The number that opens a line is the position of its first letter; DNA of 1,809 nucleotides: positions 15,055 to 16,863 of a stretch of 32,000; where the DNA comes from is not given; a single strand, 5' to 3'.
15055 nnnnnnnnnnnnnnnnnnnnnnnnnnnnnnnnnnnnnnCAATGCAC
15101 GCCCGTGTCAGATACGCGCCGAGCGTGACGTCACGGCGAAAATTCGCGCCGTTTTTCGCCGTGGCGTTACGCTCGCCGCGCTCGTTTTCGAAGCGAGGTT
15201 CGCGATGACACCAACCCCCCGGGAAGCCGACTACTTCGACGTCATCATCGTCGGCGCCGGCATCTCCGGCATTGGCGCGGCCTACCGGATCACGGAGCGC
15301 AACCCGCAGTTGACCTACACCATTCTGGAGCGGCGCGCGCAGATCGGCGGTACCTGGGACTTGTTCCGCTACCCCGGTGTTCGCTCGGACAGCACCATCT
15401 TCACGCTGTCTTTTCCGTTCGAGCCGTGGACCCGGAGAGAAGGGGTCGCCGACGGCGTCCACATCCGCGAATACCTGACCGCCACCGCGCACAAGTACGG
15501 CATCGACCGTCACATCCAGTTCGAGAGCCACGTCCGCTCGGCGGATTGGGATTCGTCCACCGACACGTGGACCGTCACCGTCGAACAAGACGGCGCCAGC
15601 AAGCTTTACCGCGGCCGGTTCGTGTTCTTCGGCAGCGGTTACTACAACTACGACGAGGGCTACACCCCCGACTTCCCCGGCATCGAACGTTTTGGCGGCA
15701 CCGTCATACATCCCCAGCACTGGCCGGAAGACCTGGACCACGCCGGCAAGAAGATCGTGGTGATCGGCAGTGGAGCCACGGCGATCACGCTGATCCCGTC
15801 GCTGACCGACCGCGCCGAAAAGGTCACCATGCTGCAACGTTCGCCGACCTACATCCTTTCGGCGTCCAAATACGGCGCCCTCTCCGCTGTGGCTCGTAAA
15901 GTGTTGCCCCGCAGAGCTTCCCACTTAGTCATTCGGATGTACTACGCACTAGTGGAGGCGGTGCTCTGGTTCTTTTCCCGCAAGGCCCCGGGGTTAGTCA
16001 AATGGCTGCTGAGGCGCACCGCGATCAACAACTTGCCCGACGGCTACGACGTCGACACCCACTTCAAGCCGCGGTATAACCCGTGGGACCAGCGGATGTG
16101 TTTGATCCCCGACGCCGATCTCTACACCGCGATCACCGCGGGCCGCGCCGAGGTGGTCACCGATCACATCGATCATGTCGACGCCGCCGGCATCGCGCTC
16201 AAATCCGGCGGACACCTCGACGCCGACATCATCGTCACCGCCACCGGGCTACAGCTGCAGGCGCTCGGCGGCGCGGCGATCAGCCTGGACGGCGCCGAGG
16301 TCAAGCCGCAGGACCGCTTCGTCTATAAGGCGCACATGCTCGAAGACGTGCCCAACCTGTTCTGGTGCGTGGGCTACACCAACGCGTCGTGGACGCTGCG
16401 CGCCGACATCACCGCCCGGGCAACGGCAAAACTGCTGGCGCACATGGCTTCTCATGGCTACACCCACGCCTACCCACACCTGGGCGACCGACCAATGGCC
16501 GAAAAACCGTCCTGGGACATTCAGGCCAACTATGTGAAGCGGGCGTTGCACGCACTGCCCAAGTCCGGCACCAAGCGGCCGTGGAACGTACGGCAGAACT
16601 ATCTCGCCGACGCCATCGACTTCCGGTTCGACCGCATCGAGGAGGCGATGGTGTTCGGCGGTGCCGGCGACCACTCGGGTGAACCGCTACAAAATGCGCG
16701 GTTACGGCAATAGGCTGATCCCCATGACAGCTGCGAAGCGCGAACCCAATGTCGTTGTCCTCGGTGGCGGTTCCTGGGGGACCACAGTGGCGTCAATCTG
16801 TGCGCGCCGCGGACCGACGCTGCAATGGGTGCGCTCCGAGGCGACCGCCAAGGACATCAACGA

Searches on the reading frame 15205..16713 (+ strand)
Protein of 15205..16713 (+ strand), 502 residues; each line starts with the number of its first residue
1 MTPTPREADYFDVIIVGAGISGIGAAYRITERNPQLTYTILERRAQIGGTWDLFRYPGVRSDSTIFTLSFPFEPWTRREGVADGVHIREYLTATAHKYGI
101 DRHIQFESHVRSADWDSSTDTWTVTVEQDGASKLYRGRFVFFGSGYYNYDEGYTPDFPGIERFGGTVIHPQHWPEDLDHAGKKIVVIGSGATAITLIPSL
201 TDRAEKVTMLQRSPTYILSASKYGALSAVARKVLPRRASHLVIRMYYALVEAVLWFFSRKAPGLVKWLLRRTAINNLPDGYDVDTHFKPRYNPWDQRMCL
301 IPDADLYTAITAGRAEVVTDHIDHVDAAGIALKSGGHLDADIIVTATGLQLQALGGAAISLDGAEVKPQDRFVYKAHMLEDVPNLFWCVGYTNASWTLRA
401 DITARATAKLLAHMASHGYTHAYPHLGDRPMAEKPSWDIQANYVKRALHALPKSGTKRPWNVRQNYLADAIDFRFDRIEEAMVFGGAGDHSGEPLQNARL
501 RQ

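Call 27: find_homologous_proteins(query=window:15205-16713:+, max_evalue=1e-100)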
Query window:15205-16713:+ (502 aa): 7974 proteins with E <= 1e-100 among 8000 candidates; the best 120 are listed.
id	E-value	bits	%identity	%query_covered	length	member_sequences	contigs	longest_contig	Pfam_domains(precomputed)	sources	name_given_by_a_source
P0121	0.0e+0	1171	100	100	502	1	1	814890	PF01946.24,PF01266.31,PF13434.13,PF00743.26,PF13450.13,PF07992.21,PF00070.34,PF13738.13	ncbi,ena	-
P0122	0.0e+0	1168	100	100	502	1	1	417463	PF01946.24,PF01266.31,PF13434.13,PF00743.26,PF13450.13,PF07992.21,PF00070.34,PF13738.13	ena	-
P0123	0.0e+0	1121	95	100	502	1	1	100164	PF01946.24,PF01266.31,PF13434.13,PF00743.26,PF13450.13,PF07992.21,PF00070.34,PF13738.13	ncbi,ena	-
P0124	0.0e+0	1118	96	100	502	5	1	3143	PF01946.24,PF01266.31,PF13434.13,PF00743.26,PF13450.13,PF07992.21,PF00070.34,PF13738.13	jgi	jgi:cation diffusion facilitator CzcD-associated flavoprotein CzcO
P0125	0.0e+0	1113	94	100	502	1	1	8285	PF01946.24,PF01266.31,PF13434.13,PF00743.26,PF13450.13,PF07992.21,PF00070.34,PF13738.13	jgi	jgi:cation diffusion facilitator CzcD-associated flavoprotein CzcO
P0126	0.0e+0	1110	94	100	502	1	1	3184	PF01946.24,PF01266.31,PF13434.13,PF00743.26,PF13450.13,PF07992.21,PF00070.34,PF13738.13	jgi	jgi:cation diffusion facilitator CzcD-associated flavoprotein CzcO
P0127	0.0e+0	1110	94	100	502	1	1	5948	PF01946.24,PF01266.31,PF13434.13,PF00743.26,PF13450.13,PF07992.21,PF00070.34,PF13738.13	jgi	jgi:cation diffusion facilitator CzcD-associated flavoprotein CzcO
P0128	0.0e+0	1107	94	100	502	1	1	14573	PF01946.24,PF01266.31,PF13434.13,PF00743.26,PF13450.13,PF07992.21,PF00070.34,PF13738.13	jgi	jgi:cation diffusion facilitator CzcD-associated flavoprotein CzcO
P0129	0.0e+0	1104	94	100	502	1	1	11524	PF01946.24,PF01266.31,PF13434.13,PF00743.26,PF13450.13,PF07992.21,PF00070.34,PF13738.13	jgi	jgi:cation diffusion facilitator CzcD-associated flavoprotein CzcO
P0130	0.0e+0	1101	94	100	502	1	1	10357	PF01946.24,PF01266.31,PF13434.13,PF00743.26,PF13450.13,PF07992.21,PF13738.13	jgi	jgi:cation diffusion facilitator CzcD-associated flavoprotein CzcO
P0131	0.0e+0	1096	93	100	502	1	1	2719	PF01946.24,PF01266.31,PF13434.13,PF00743.26,PF13450.13,PF07992.21,PF00070.34,PF13738.13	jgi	jgi:cation diffusion facilitator CzcD-associated flavoprotein CzcO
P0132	0.0e+0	1095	93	100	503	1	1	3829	PF01946.24,PF01266.31,PF13434.13,PF00743.26,PF13450.13,PF07992.21,PF00070.34,PF13738.13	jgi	jgi:cation diffusion facilitator CzcD-associated flavoprotein CzcO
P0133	0.0e+0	1095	93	100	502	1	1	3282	PF01946.24,PF01266.31,PF13434.13,PF00743.26,PF13450.13,PF07992.21,PF00070.34,PF13738.13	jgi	jgi:cation diffusion facilitator CzcD-associated flavoprotein CzcO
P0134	0.0e+0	1092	93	100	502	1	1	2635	PF01946.24,PF01266.31,PF13434.13,PF00743.26,PF13450.13,PF07992.21,PF00070.34,PF13738.13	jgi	jgi:cation diffusion facilitator CzcD-associated flavoprotein CzcO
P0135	0.0e+0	1084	92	100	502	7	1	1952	PF01946.24,PF01266.31,PF13434.13,PF00743.26,PF13450.13,PF07992.21,PF00070.34,PF13738.13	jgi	jgi:cation diffusion facilitator CzcD-associated flavoprotein CzcO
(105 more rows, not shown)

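Call 28: find_encoding_contigs(protein=P0122, flank=10000, max_places=3)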
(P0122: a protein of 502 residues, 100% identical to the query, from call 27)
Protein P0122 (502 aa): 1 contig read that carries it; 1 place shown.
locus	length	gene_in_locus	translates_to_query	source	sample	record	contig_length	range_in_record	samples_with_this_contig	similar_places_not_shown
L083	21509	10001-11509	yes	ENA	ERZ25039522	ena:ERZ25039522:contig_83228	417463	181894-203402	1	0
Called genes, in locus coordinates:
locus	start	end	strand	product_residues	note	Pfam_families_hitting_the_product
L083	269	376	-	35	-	-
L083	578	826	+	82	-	-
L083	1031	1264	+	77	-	-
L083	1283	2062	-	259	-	-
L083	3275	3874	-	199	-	PF04011:LemA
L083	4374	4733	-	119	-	-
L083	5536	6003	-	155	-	-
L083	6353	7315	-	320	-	PF08240:ADH_N, PF00107:ADH_zinc_N, PF13602:ADH_zinc_N_2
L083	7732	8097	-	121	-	PF09167:DUF1942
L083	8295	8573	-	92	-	PF08447:PAS_3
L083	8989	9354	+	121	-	PF13411:MerR_1, PF00376:MerR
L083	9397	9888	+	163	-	PF04461:YajQ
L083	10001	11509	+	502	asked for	PF00070:Pyr_redox (faint), PF01266:DAO (faint), PF01946:Thi4 (weak), PF07992:Pyr_redox_2 (weak), PF13434:Lys_Orn_oxgnase (faint), PF13450:NAD_binding_8, PF13738:Pyr_redox_3, PF00743:FMO-like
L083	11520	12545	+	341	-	PF01210:NAD_Gly3P_dh_N, PF03807:F420_oxidored (faint), PF02153:PDH_N (faint), PF07479:NAD_Gly3P_dh_C, PF20618:GPD_NAD_C_bact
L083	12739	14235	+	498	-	PF00916:Sulfate_transp, PF16983:MFS_MOT1 (weak)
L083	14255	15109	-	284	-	PF01435:Peptidase_M48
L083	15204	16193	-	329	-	PF00348:polyprenyl_synt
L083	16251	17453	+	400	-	PF01266:DAO (faint), PF01494:FAD_binding_3, PF03486:HI0933_like (faint), PF04820:Trp_halogenase (faint), PF05834:Lycopene_cycl (weak), PF07992:Pyr_redox_2 (faint), PF12831:FAD_oxidored (faint)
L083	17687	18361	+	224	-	PF05724:TPMT, PF05175:MTS (weak), PF13489:Methyltransf_23, PF13847:Methyltransf_31, PF08241:Methyltransf_11, PF08242:Methyltransf_12, PF13649:Methyltransf_25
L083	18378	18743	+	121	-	PF05305:DUF732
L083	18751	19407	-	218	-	PF01209:Ubie_methyltran, PF13489:Methyltransf_23, PF13847:Methyltransf_31, PF08241:Methyltransf_11, PF08242:Methyltransf_12 (weak), PF13649:Methyltransf_25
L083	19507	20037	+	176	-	PF00106:adh_short, PF08659:KR, PF13561:adh_short_C2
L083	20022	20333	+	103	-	-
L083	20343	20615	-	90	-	-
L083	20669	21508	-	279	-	-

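Call 29: find_encoding_contigs(protein=P0123, flank=10000, max_places=3)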
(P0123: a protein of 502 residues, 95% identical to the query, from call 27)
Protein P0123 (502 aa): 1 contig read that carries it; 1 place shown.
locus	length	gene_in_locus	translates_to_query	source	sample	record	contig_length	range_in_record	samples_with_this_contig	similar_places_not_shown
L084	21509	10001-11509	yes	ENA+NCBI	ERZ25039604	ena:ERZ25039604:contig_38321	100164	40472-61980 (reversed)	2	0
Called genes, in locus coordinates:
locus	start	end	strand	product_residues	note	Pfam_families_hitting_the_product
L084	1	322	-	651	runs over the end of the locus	PF01435:Peptidase_M48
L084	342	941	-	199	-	PF04011:LemA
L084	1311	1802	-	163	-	-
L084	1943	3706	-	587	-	PF22905:Hydro_N_hd, PF06259:Abhydrolase_8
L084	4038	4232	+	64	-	PF26003:Integrase_N_phage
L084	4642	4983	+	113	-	-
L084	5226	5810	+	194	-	-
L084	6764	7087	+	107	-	-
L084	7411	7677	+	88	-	-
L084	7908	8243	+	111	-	PF07366:SnoaL, PF12680:SnoaL_2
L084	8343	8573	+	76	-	-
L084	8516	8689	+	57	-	-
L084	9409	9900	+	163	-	PF04461:YajQ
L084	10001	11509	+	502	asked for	PF00070:Pyr_redox (faint), PF00743:FMO-like, PF01266:DAO (weak), PF01946:Thi4, PF07992:Pyr_redox_2 (weak), PF13434:Lys_Orn_oxgnase (faint), PF13450:NAD_binding_8, PF13738:Pyr_redox_3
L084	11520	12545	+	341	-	PF01210:NAD_Gly3P_dh_N, PF03807:F420_oxidored (faint), PF02153:PDH_N (faint), PF07479:NAD_Gly3P_dh_C, PF20618:GPD_NAD_C_bact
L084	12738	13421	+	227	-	PF00916:Sulfate_transp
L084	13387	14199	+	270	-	PF00860:Xan_ur_permease (weak), PF00916:Sulfate_transp, PF16983:MFS_MOT1 (weak)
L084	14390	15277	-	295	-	PF01435:Peptidase_M48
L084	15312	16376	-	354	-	PF00348:polyprenyl_synt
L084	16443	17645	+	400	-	PF01266:DAO (faint), PF01494:FAD_binding_3, PF03486:HI0933_like (faint), PF04820:Trp_halogenase (faint), PF05834:Lycopene_cycl (weak), PF07992:Pyr_redox_2, PF12831:FAD_oxidored (weak)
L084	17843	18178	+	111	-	PF02687:FtsX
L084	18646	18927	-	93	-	PF12796:Ank_2, PF13637:Ank_4, PF13857:Ank_5, PF00023:Ank (weak), PF13606:Ank_3 (weak), PF13637:Ank_4 (weak)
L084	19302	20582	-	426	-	PF03544:TonB_C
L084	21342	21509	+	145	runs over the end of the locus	PF00572:Ribosomal_L13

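Call 30: find_encoding_contigs(protein=P0121, flank=10000, max_places=3)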
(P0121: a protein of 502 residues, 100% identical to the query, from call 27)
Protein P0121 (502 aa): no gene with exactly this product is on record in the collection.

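Call 36: find_encoding_contigs(protein=P0128, flank=10000, max_places=3)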
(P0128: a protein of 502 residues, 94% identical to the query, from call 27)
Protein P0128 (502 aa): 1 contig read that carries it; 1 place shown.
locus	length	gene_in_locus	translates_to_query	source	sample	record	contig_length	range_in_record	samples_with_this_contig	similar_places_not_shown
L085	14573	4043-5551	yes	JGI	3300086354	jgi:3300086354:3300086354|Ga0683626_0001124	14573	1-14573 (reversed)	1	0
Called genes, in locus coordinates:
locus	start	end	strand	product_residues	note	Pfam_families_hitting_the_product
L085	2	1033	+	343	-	?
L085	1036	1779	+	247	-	PF13085:Fer2_3, PF13187:Fer4_9 (faint), PF00037:Fer4 (weak), PF13183:Fer4_8, PF13237:Fer4_10, PF12838:Fer4_7, PF13484:Fer4_16 (weak), PF13534:Fer4_17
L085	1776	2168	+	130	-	PF02300:Fumarate_red_C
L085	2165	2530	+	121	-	PF02313:Fumarate_red_D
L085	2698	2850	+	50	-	-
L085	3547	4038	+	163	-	PF04461:YajQ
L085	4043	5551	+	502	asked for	PF00070:Pyr_redox (faint), PF00743:FMO-like, PF01266:DAO (weak), PF01946:Thi4 (weak), PF07992:Pyr_redox_2 (weak), PF13434:Lys_Orn_oxgnase (faint), PF13450:NAD_binding_8, PF13738:Pyr_redox_3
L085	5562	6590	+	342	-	PF01210:NAD_Gly3P_dh_N, PF03807:F420_oxidored (weak), PF02153:PDH_N (faint), PF07479:NAD_Gly3P_dh_C, PF20618:GPD_NAD_C_bact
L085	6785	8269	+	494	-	PF00916:Sulfate_transp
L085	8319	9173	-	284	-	PF01435:Peptidase_M48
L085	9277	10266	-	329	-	PF00348:polyprenyl_synt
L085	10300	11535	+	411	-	PF00070:Pyr_redox (faint), PF01266:DAO (faint), PF01494:FAD_binding_3, PF03486:HI0933_like (faint), PF04820:Trp_halogenase (faint), PF05834:Lycopene_cycl (weak), PF07992:Pyr_redox_2 (weak), PF12831:FAD_oxidored (weak)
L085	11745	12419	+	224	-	PF05724:TPMT, PF13489:Methyltransf_23, PF05175:MTS (weak), PF13847:Methyltransf_31, PF08241:Methyltransf_11, PF08242:Methyltransf_12, PF13649:Methyltransf_25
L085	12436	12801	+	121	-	PF05305:DUF732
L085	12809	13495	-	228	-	PF01209:Ubie_methyltran, PF13489:Methyltransf_23, PF13649:Methyltransf_25, PF13847:Methyltransf_31, PF08241:Methyltransf_11, PF08242:Methyltransf_12 (weak)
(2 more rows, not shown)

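Call 37: find_encoding_contigs(protein=P0129, flank=10000, max_places=3)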
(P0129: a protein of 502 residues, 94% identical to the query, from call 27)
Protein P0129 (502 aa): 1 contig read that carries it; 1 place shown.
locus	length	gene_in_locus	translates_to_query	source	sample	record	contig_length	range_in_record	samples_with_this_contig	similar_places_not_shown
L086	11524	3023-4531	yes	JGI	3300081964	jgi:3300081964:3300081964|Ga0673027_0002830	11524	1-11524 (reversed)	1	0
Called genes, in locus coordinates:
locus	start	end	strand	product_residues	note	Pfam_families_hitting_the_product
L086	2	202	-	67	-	?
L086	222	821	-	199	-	PF04011:LemA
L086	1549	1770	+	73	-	-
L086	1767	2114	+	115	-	PF13397:RbpA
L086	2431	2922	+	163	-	PF04461:YajQ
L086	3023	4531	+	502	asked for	PF00070:Pyr_redox (faint), PF00743:FMO-like, PF01266:DAO (faint), PF01946:Thi4 (weak), PF07992:Pyr_redox_2 (faint), PF13434:Lys_Orn_oxgnase (faint), PF13450:NAD_binding_8, PF13738:Pyr_redox_3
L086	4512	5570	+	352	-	PF01210:NAD_Gly3P_dh_N, PF03807:F420_oxidored (weak), PF02153:PDH_N (faint), PF07479:NAD_Gly3P_dh_C, PF20618:GPD_NAD_C_bact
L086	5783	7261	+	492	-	PF00916:Sulfate_transp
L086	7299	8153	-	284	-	PF01435:Peptidase_M48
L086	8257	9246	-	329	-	PF00348:polyprenyl_synt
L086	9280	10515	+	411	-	PF00070:Pyr_redox (faint), PF01266:DAO (faint), PF01494:FAD_binding_3, PF03486:HI0933_like (faint), PF04820:Trp_halogenase (faint), PF05834:Lycopene_cycl (weak), PF07992:Pyr_redox_2 (weak), PF12831:FAD_oxidored (weak)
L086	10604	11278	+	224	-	PF05724:TPMT, PF05175:MTS (weak), PF13489:Methyltransf_23, PF13847:Methyltransf_31, PF08241:Methyltransf_11, PF08242:Methyltransf_12, PF13649:Methyltransf_25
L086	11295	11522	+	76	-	?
